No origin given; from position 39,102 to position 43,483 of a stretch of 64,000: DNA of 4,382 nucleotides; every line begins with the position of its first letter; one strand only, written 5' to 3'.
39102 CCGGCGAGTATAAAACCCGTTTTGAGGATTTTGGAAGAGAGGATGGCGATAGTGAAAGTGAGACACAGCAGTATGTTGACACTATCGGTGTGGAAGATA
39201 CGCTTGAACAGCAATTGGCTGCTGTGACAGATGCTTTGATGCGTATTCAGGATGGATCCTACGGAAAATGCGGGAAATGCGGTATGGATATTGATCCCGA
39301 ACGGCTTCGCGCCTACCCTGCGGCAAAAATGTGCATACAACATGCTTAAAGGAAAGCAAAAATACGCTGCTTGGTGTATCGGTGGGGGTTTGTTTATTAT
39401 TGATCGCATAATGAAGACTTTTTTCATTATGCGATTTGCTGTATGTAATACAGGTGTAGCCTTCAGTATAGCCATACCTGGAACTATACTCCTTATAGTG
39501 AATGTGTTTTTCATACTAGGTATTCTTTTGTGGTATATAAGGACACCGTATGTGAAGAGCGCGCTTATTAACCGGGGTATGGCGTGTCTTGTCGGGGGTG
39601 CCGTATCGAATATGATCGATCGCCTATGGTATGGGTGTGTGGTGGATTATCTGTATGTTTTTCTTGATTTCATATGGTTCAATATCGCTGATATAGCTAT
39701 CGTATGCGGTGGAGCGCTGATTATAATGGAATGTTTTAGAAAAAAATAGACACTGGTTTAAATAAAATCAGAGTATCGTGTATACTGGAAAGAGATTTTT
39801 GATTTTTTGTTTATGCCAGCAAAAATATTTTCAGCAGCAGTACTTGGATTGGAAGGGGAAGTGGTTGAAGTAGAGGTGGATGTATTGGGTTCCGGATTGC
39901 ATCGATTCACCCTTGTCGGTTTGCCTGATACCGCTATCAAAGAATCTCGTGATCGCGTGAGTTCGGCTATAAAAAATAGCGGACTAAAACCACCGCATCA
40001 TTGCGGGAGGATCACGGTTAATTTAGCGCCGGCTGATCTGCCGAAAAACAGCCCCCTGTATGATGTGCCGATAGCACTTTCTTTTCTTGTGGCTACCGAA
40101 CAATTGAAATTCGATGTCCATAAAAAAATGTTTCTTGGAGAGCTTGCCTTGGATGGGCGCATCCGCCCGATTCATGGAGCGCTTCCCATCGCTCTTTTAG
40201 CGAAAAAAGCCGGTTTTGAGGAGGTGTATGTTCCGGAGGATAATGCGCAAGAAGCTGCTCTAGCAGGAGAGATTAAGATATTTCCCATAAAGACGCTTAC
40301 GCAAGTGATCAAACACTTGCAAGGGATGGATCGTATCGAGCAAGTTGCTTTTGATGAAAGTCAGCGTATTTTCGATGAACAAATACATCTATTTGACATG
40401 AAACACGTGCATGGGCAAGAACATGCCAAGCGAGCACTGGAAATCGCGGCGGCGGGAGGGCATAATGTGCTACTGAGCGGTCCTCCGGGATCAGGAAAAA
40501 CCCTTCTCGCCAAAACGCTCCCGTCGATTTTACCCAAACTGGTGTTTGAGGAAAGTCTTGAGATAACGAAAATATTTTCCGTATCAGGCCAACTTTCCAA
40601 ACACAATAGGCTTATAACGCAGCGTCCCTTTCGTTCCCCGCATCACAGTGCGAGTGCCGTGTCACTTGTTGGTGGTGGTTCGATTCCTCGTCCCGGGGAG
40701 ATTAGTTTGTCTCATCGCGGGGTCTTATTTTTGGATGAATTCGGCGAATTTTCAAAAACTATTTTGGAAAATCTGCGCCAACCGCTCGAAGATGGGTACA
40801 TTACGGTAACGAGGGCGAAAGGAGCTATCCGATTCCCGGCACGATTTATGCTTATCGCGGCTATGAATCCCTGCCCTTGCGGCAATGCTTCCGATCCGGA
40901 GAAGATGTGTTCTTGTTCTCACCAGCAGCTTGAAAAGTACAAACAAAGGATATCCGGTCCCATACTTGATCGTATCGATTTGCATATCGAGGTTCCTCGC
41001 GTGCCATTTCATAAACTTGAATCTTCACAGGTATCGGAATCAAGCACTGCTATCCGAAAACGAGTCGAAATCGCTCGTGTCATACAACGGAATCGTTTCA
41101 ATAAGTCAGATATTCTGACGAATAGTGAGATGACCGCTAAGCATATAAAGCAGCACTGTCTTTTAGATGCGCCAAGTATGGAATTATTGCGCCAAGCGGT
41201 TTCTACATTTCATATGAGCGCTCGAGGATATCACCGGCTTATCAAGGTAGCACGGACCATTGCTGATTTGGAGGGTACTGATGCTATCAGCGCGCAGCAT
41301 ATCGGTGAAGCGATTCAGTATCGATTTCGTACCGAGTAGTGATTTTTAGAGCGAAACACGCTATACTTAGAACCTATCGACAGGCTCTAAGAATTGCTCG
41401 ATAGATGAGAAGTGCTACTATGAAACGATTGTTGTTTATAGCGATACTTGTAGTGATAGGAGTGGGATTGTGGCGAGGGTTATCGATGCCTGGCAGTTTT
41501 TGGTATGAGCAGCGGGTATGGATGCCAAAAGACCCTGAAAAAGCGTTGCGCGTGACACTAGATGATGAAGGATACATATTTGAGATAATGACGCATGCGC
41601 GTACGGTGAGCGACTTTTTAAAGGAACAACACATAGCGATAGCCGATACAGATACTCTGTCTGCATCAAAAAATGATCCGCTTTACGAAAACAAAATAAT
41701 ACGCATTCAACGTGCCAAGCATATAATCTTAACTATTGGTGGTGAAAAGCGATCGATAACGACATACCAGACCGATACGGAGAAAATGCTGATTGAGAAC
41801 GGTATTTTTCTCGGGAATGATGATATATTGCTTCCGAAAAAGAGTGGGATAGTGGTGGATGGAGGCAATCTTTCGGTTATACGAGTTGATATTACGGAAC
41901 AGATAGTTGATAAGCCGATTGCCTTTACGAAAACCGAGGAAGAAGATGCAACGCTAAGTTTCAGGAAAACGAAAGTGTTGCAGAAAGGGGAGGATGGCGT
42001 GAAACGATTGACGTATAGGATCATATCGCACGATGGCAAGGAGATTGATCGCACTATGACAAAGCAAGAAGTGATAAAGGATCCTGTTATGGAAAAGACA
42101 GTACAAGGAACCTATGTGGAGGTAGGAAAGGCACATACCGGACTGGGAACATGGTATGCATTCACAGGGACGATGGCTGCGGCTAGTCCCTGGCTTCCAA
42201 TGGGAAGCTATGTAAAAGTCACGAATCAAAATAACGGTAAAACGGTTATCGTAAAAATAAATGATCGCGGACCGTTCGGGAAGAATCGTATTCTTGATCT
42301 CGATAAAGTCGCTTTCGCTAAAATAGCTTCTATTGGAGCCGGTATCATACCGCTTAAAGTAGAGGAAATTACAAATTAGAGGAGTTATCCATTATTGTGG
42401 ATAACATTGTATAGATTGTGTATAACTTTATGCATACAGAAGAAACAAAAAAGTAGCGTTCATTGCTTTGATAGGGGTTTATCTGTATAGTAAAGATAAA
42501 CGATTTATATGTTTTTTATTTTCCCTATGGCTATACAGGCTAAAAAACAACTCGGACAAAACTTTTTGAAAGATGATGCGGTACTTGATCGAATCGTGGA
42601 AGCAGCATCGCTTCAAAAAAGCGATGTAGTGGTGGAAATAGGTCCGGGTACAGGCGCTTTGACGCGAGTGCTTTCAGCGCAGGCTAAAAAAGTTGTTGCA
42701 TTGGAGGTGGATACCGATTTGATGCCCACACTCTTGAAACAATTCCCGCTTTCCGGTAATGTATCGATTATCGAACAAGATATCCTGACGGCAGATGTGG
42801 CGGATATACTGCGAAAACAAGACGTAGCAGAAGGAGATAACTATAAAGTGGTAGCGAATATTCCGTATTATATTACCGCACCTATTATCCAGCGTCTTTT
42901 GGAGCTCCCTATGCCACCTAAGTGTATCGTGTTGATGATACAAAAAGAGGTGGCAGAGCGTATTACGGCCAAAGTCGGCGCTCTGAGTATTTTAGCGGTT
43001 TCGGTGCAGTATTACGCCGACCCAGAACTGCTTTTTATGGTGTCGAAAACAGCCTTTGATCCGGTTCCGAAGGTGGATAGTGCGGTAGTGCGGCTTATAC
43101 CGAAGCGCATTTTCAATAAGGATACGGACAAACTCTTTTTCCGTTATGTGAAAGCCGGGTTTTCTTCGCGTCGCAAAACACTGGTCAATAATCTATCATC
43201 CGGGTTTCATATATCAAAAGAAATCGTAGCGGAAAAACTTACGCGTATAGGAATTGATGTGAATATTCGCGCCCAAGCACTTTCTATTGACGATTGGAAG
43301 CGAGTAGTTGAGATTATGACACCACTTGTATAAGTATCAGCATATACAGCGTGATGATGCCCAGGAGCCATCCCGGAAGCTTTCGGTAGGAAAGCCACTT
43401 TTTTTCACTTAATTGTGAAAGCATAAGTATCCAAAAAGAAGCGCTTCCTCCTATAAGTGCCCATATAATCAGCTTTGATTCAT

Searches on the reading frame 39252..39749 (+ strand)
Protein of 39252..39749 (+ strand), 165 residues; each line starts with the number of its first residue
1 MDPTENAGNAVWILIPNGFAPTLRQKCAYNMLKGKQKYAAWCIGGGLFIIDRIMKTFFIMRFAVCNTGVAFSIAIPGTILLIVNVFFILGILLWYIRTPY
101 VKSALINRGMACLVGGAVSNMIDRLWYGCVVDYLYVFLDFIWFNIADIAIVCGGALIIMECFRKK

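Call 13: search_protein_families(library=pfam, max_evalue=0.000001, proteins=[window:39252-39749:+])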
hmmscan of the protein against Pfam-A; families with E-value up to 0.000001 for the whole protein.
window:39252-39749:+ (165 aa): 1 family
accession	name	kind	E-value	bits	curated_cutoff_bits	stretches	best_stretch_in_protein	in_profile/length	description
PF01252.23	Peptidase_A8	-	6.9e-22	78.6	25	1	53-162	28-141/142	Signal peptidase (SPase) II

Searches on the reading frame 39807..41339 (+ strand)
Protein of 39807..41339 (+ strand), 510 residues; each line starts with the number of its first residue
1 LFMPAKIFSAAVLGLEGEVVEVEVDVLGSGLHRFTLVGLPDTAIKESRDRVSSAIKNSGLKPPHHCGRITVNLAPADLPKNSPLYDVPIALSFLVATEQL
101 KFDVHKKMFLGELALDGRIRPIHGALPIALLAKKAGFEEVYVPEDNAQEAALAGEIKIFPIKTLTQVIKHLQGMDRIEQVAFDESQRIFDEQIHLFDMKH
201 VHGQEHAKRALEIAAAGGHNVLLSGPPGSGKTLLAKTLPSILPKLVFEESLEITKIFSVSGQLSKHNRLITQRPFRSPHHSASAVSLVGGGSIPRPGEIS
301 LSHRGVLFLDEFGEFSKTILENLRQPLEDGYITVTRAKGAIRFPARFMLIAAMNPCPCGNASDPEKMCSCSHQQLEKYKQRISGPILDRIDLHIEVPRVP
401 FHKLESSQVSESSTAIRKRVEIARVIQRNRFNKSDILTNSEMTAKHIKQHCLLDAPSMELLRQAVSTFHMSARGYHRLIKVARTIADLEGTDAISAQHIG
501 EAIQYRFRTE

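Call 7: search_protein_families(library=pfam, proteins=[window:39807-41339:+])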
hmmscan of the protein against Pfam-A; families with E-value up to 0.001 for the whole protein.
window:39807-41339:+ (510 aa): 11 families
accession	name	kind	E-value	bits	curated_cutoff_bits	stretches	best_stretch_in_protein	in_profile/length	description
PF01078.27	Mg_chelatase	-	5.8e-95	317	20.3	1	197-402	1-205/207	Magnesium chelatase, subunit ChlI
PF13541.12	ChlI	-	9.8e-40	135.7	27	1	22-146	1-121/121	Subunit ChlI of Mg-chelatase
PF13335.12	Mg_chelatase_C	-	3.4e-32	111.3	26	1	411-506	2-94/94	Magnesium chelatase, subunit ChlI C-terminal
PF07728.20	AAA_5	-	9e-11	42.4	22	1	220-357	1-125/139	AAA domain (dynein-related subfamily)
PF05362.19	Lon_C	-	3.2e-08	33.8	21.1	1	15-170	38-201/205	Lon protease (S16) C-terminal proteolytic domain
PF00493.29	MCM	-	1.8e-07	30.9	23.3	1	212-356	51-174/224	MCM P-loop domain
PF00158.32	Sigma54_activat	-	6.3e-06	26.4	20.2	1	206-353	10-141/168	Sigma-54 interaction domain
PF05496.18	RuvB_N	-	3e-05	24.3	27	0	202-238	10-53/159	Holliday junction DNA helicase RuvB P-loop domain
PF13191.12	AAA_16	-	8e-05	23.6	32.6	1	208-243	13-49/167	AAA ATPase domain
PF00004.35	AAA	-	0.00038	21.3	21.2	0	221-242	1-22/131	ATPase family associated with various cellular activities (AAA)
PF13401.12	AAA_22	-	0.00087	20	27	0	220-325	7-106/130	AAA domain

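Call 8: search_protein_families(library=ncbifam, proteins=[window:39807-41339:+])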
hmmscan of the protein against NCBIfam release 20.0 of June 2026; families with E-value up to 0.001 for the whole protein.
window:39807-41339:+ (510 aa): 15 families
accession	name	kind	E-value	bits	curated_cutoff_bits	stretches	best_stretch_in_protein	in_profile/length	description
TIGR00368.1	TIGR00368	hypoth_equivalog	6.4e-184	612.2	362.4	1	7-506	1-499/499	YifB family Mg chelatase-like AAA ATPase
NF007365.0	PRK09862.1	equivalog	3.8e-130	434.8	530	1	7-506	6-492/506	YifB family Mg chelatase-like AAA ATPase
TIGR02902.1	spore_lonB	equivalog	9.8e-17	60.7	723.3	2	46-170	407-529/531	ATP-dependent protease LonB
TIGR00764.1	lon_rel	equivalog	4.9e-14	51.8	516.6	2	200-255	19-74/608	ATP-dependent protease LonB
TIGR02903.1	spore_lon_C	equivalog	1.6e-13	50.1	678.8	2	168-333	126-295/615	Lon family ATP-dependent protease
TIGR02442.1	Cob-chelat-sub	hypoth_equivalog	7.1e-11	41.3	779.45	1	287-355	111-179/641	putative cobaltochelatase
TIGR02031.1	BchD-ChlD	equivalog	8.7e-08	31.3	499.55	1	206-357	2-145/608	magnesium chelatase ATPase subunit D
NF038308.1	RNA_repair_RtcR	equivalog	1.4e-06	27.5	650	0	164-237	150-223/530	RNA repair transcriptional activator RtcR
TIGR02030.1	BchI-ChlI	equivalog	2.9e-06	26.7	466.95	1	294-355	122-183/337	magnesium chelatase ATPase subunit I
NF000868.0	PRK00080.1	equivalog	3.5e-06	26.1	282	0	189-240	15-73/330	Holliday junction branch migration DNA helicase RuvB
TIGR00763.1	lon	equivalog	1e-05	24.2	608.05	0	77-150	696-768/795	endopeptidase La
TIGR00416.1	sms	equivalog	2.1e-05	23.4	403.05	1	85-168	373-454/454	DNA repair protein RadA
NF003451.0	PRK05022.1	equivalog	3.8e-05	22.6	476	0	290-332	271-313/512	nitric oxide reductase transcriptional regulator NorR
TIGR00635.1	ruvB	equivalog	0.00016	20.8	299.05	0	219-238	31-50/305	Holliday junction branch migration DNA helicase RuvB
NF003745.1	PRK05342.1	equivalog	0.00027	19.9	359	0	218-242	109-133/418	ATP-dependent Clp protease ATP-binding subunit ClpX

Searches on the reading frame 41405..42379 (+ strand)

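Call 7: search_protein_families(library=pfam, proteins=[window:41405-42379:+])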
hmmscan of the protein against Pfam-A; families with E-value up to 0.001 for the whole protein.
window:41405-42379:+ (324 aa): 3 families
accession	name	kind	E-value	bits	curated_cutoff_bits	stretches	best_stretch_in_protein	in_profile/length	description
PF07501.17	G5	-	2.1e-16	60.4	23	1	164-236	2-74/75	G5 domain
PF03330.24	DPBB_1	-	2.8e-16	60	28.8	1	245-318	13-82/83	Lytic transglycolase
PF03990.20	DUF348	-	1.3e-11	44.5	24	1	50-89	1-40/41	G5-linked-Ubiquitin-like domain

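Call 8: search_protein_families(library=ncbifam, proteins=[window:41405-42379:+])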
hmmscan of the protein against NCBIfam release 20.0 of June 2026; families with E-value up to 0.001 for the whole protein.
window:41405-42379:+ (324 aa): 5 families
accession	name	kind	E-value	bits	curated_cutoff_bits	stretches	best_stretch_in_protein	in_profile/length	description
TIGR00413.1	rlpA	subfamily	1e-18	68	82.15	1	256-322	25-91/208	septal ring lytic transglycosylase RlpA family protein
NF007953.1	PRK10672.1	equivalog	4.9e-16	59.2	201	1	256-305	104-153/362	endolytic peptidoglycan transglycosylase RlpA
NF047735.1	MPL36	exception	4.2e-14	52.9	430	1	256-303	118-165/305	RlpA family plasminogen-binding lipoprotein MPL36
NF041144.1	expansin_EXLX1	subfamily_domain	4.2e-08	32.7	100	1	267-320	41-93/194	expansin EXLX1 family cellulose-binding protein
NF041659.1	Papain_Inhib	equivalog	1.2e-06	28.6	150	1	266-315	80-129/130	cysteine/serine endopeptidase inhibitor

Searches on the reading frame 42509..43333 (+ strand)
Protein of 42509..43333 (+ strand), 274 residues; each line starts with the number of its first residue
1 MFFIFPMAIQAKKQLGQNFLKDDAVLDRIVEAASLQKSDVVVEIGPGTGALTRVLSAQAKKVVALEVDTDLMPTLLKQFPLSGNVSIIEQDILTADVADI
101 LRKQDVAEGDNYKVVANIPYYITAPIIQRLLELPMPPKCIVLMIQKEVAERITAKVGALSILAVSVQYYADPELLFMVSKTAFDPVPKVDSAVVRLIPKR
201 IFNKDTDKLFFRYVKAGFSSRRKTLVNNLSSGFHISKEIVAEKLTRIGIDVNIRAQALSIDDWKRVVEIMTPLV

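Call 12: search_protein_families(library=pfam, max_evalue=0.000001, proteins=[window:42509-43333:+])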
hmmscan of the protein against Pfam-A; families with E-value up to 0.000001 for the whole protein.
window:42509-43333:+ (274 aa): 1 family
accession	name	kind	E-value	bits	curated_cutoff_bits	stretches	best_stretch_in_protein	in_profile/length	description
PF00398.26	RrnaAD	-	2.7e-63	214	24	1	10-270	3-261/263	Ribosomal RNA adenine dimethylase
